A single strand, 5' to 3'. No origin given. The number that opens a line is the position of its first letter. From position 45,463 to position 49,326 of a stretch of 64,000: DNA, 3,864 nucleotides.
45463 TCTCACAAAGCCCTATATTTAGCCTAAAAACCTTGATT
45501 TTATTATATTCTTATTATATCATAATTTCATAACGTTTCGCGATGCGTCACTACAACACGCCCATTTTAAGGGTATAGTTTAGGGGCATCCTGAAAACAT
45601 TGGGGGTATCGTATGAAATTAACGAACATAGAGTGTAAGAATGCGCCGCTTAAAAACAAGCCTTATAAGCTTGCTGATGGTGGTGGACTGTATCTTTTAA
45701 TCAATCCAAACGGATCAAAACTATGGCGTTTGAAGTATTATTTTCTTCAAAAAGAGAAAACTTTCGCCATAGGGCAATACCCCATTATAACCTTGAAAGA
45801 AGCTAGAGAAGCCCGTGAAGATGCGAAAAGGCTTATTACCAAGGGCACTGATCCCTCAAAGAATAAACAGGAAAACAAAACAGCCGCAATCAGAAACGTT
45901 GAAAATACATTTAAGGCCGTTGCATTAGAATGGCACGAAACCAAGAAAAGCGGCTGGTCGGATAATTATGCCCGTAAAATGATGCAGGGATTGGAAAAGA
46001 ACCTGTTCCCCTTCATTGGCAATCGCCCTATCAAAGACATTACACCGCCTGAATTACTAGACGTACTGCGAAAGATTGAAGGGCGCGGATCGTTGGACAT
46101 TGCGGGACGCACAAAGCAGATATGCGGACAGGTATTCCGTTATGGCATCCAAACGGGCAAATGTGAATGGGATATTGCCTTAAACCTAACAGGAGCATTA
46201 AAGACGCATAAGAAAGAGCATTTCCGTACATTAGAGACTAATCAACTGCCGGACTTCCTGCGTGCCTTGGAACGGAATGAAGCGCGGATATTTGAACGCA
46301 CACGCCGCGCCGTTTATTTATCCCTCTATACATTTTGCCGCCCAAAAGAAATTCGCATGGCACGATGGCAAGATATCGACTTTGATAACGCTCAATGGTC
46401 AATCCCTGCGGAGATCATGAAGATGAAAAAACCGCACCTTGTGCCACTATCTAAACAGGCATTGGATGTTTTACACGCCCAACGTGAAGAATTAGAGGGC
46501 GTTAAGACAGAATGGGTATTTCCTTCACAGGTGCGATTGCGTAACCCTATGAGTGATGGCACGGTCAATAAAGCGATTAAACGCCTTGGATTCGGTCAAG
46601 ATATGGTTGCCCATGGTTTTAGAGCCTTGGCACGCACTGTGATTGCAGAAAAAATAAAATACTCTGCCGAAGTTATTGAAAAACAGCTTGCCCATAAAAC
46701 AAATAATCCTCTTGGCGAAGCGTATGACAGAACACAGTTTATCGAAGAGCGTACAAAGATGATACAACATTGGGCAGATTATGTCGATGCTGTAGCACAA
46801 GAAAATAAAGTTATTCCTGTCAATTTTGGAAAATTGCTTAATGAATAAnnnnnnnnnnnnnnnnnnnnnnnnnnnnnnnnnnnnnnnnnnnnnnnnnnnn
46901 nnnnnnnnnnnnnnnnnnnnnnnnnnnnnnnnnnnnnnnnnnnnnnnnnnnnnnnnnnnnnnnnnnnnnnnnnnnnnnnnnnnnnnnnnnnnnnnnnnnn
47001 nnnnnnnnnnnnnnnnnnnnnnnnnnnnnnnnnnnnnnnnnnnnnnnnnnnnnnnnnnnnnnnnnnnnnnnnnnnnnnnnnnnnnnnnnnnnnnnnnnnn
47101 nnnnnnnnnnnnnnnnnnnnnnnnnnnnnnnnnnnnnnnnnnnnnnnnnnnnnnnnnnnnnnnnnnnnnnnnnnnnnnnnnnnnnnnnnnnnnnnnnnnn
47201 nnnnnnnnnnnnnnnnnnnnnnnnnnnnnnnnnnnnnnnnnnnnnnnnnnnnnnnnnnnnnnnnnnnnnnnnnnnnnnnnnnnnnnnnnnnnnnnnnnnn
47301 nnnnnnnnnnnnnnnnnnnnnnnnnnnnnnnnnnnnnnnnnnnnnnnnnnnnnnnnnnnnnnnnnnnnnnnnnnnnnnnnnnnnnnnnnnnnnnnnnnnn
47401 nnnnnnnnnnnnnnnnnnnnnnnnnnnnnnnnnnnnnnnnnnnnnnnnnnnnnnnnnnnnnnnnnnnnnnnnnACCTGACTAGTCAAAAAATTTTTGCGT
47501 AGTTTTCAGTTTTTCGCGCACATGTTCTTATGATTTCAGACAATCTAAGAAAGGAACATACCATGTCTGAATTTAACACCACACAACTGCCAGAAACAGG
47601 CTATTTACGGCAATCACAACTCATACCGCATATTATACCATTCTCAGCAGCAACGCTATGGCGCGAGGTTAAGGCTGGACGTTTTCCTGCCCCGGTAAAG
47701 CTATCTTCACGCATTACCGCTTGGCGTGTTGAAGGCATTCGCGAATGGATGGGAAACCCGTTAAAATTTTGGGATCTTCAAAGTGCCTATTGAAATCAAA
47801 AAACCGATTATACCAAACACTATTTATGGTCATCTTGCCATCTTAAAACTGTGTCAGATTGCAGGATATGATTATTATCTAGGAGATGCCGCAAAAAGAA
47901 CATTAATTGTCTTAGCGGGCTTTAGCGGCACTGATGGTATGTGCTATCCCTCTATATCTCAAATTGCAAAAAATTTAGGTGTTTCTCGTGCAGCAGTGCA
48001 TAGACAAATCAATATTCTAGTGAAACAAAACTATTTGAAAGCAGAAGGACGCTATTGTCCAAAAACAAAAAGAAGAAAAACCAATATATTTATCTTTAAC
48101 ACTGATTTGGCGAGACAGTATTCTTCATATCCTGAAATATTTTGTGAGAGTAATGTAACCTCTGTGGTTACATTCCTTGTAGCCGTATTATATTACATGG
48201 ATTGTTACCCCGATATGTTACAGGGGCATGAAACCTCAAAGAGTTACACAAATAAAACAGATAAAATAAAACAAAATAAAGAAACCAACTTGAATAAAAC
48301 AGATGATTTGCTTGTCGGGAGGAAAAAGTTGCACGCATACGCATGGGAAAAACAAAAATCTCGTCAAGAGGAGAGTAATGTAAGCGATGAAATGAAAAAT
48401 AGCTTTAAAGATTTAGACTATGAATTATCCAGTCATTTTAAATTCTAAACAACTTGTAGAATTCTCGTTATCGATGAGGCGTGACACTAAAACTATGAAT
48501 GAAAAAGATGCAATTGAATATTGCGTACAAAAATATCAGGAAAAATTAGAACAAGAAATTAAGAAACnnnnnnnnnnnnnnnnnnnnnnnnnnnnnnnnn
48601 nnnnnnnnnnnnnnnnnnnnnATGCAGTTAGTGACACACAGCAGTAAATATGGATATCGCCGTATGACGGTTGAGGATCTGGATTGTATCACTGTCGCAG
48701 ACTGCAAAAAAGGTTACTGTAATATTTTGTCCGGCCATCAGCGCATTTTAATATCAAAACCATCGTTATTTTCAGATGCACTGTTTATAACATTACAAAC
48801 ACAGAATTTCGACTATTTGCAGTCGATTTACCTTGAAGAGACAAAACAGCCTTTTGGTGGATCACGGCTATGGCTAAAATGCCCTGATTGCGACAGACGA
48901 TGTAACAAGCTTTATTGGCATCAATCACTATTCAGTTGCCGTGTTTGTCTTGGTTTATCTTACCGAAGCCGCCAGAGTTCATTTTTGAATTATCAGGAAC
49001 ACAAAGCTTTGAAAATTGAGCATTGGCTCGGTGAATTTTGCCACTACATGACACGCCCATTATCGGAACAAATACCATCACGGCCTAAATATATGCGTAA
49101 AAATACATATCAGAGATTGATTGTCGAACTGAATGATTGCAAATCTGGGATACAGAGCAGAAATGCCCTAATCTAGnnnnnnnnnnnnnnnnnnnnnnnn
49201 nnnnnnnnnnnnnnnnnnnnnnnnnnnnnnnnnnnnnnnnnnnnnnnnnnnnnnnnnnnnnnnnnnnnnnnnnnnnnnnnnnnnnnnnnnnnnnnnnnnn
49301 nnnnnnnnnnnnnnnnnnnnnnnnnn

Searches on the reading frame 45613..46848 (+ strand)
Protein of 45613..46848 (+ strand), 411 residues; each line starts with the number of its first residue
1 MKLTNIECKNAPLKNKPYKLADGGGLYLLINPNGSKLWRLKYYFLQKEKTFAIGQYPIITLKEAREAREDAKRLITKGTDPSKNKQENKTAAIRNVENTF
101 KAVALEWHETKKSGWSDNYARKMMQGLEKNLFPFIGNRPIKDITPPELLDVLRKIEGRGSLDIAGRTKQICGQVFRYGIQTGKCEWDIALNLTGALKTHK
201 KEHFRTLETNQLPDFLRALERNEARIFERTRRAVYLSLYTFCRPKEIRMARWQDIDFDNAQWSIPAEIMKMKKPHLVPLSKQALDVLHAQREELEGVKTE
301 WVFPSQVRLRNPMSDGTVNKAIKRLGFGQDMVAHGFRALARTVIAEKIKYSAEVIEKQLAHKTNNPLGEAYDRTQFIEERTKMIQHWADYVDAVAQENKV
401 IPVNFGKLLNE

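Call 31: search_protein_families(library=phrogs, proteins=[window:45613-46848:+], max_evalue=0.001)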
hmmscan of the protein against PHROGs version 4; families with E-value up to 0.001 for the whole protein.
window:45613-46848:+ (411 aa): 8 families
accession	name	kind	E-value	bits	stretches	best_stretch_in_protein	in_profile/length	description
phrog_1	-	integration and excision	2.2e-63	216.5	1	1-398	91-458/611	integrase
phrog_4710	-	unknown function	1e-49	170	1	75-274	2-199/211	-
phrog_3423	-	unknown function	5e-48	164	1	1-151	6-156/157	-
phrog_216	-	integration and excision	8.2e-32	111.5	1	200-400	51-253/301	integrase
phrog_24775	-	unknown function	7.8e-12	46.2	1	310-397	7-92/101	-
phrog_14880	-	unknown function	3.3e-09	37.5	1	348-392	9-53/57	-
phrog_17497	-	unknown function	2.5e-05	25.4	1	297-399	11-124/133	-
phrog_37801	-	unknown function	3e-05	25.1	1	352-393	29-70/73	-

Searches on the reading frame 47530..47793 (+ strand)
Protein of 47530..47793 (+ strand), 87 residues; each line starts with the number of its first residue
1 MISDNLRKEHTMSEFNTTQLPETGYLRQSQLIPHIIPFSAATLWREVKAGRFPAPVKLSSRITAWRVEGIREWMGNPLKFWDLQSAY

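Call 31: search_protein_families(library=phrogs, proteins=[window:47530-47793:+], max_evalue=0.001)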
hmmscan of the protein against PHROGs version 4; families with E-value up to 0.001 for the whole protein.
window:47530-47793:+ (87 aa): 2 families
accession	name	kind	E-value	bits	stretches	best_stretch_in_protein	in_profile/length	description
phrog_2790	-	integration and excision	0.00022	22.2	1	25-77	28-79/100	excisionase and transcriptional regulator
phrog_66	-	integration and excision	0.00044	21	1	34-74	102-140/412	excisionase and transcriptional regulator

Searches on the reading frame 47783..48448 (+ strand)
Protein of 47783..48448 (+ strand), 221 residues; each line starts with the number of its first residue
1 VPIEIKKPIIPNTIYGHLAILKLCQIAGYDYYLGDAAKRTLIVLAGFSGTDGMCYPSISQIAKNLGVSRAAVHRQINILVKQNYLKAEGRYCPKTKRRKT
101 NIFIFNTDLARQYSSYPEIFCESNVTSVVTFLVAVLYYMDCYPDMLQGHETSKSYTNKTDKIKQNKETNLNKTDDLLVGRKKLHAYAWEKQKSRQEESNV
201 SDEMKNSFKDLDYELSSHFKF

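Call 31: search_protein_families(library=phrogs, proteins=[window:47783-48448:+], max_evalue=0.001)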
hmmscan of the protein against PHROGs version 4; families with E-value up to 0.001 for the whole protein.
window:47783-48448:+ (221 aa): 16 families
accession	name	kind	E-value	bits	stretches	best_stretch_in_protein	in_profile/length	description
phrog_270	-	DNA, RNA and nucleotide metabolism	3.2e-11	44.2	1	33-169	45-158/383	replication initiation protein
phrog_12720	-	DNA, RNA and nucleotide metabolism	1.2e-10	42.4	1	32-84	26-78/117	DNA binding protein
phrog_391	-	DNA, RNA and nucleotide metabolism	5.4e-10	40.4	1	36-108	18-91/298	replication initiation O-like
phrog_1032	-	DNA, RNA and nucleotide metabolism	8.8e-10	40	1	36-93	18-75/281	replication initiation protein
phrog_678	-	DNA, RNA and nucleotide metabolism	1.1e-09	39.4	1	37-146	72-151/346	replication initiation O-like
phrog_428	-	DNA, RNA and nucleotide metabolism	2.5e-09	37.8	1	47-171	119-223/455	replication initiation protein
phrog_11896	-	DNA, RNA and nucleotide metabolism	2.2e-07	32.1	1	38-108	23-91/225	primosomal protein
phrog_8540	-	DNA, RNA and nucleotide metabolism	7.7e-07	30.5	1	36-112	18-92/196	replication initiation O-like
phrog_345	-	DNA, RNA and nucleotide metabolism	1.4e-06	29.2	1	46-172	58-183/297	replication initiation O-like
phrog_15053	-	unknown function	1.5e-06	28.7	1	33-122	44-129/343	-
phrog_8102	-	DNA, RNA and nucleotide metabolism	1.6e-06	28.5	1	51-172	54-150/337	replication initiation protein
phrog_186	-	DNA, RNA and nucleotide metabolism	2.5e-06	28.4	1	11-208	26-196/308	DnaD-like helicase loader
phrog_4617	-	DNA, RNA and nucleotide metabolism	1.9e-05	25.4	1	38-110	20-91/223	replication initiation protein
phrog_6643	-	DNA, RNA and nucleotide metabolism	3.7e-05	24.3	1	39-100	21-82/313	replication initiation protein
phrog_1835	-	DNA, RNA and nucleotide metabolism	0.00022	21.7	1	41-168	52-161/301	HTH DNA binding protein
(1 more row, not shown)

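Call 32: search_protein_families(library=pfam, proteins=[window:47783-48448:+], max_evalue=0.1)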
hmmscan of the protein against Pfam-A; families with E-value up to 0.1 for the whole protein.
window:47783-48448:+ (221 aa): 17 families
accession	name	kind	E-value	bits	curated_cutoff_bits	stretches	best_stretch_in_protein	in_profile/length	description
PF13730.12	HTH_36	-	6.4e-14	51.9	25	1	32-85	2-55/55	Helix-turn-helix domain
PF09339.16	HTH_IclR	-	1.7e-05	24.9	22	1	37-87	2-50/52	IclR helix-turn-helix domain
PF08279.18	HTH_11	-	5.4e-05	23.4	25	1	57-82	17-42/55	HTH domain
PF01022.26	HTH_5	-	0.00017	21.8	22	1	57-85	17-45/47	Bacterial regulatory protein, arsR family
PF13412.12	HTH_24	-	0.00022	21.2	21.9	1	57-86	19-48/48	Winged helix-turn-helix DNA-binding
PF12802.13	MarR_2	-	0.00027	21.5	27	1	49-87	19-52/61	MarR family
PF01418.23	HTH_6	-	0.002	18.5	28.3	1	51-74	30-53/77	Helix-turn-helix domain, rpiR family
PF18024.7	HTH_50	-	0.0048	17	27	1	55-75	23-43/50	Helix-turn-helix domain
PF01047.28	MarR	-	0.005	17.1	24.6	1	57-85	19-47/59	MarR family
PF13551.12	HTH_29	-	0.013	16.1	28.1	1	57-77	14-34/64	Winged helix-turn helix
PF12840.13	HTH_20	-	0.027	14.9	27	1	57-82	20-45/51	Helix-turn-helix domain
PF13545.12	HTH_Crp_2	-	0.032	14.6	27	1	58-90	25-57/70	Crp-like helix-turn-helix domain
PF22083.2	I-HmuI_NUMOD-like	-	0.032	14.2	27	1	53-75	10-32/46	DNA endonuclease I-HmuI-like, NUMOD-like domain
PF13384.12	HTH_23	-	0.041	14.1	24.6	1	57-76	19-38/50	Homeodomain-like domain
PF01325.25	Fe_dep_repress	-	0.043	14.5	26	1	55-89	22-56/60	Iron dependent repressor, N-terminal DNA binding domain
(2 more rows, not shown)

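Call 60: search_protein_families(library=padloc, proteins=[window:47783-48448:+], max_evalue=0.001)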
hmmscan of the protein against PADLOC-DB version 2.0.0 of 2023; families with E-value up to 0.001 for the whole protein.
window:47783-48448:+ (221 aa): 5 families
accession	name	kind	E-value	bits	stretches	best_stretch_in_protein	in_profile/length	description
PDLC01438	Csa3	-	0.00029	19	1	57-199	161-257/305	"CAS-I,CAS-II,CAS-III,CAS-IV,CAS-V,CAS-VI; associated_signaling"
PDLC01434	CasR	-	0.00044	18.2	1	57-90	143-176/191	"CAS-I,CAS-II,CAS-III,CAS-IV,CAS-V,CAS-VI; associated_signaling"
PDLC01268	CasR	-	0.00048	18.1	1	57-90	139-172/179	"CAS-I,CAS-II,CAS-III,CAS-IV,CAS-V,CAS-VI; associated_signaling"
PDLC01848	CARF3--CARF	-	0.00052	17.7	1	57-89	151-183/197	-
PDLC04133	mad1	-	0.00065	18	0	56-78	6-28/60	mads_1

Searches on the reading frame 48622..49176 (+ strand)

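Call 31: search_protein_families(library=phrogs, proteins=[window:48622-49176:+], max_evalue=0.001)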
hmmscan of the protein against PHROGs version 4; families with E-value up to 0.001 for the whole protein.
window:48622-49176:+ (184 aa): 0 families

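Call 32: search_protein_families(library=pfam, proteins=[window:48622-49176:+], max_evalue=0.1)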
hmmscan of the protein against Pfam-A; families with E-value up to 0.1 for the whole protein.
window:48622-49176:+ (184 aa): 1 family
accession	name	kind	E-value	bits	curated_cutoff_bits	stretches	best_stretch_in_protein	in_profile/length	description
PF14599.11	zinc_ribbon_6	-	0.015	15.7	27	1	69-110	14-54/59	Zinc-ribbon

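Call 60: search_protein_families(library=padloc, proteins=[window:48622-49176:+], max_evalue=0.001)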
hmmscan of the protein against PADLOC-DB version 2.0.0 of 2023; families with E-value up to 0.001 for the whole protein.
window:48622-49176:+ (184 aa): 0 families
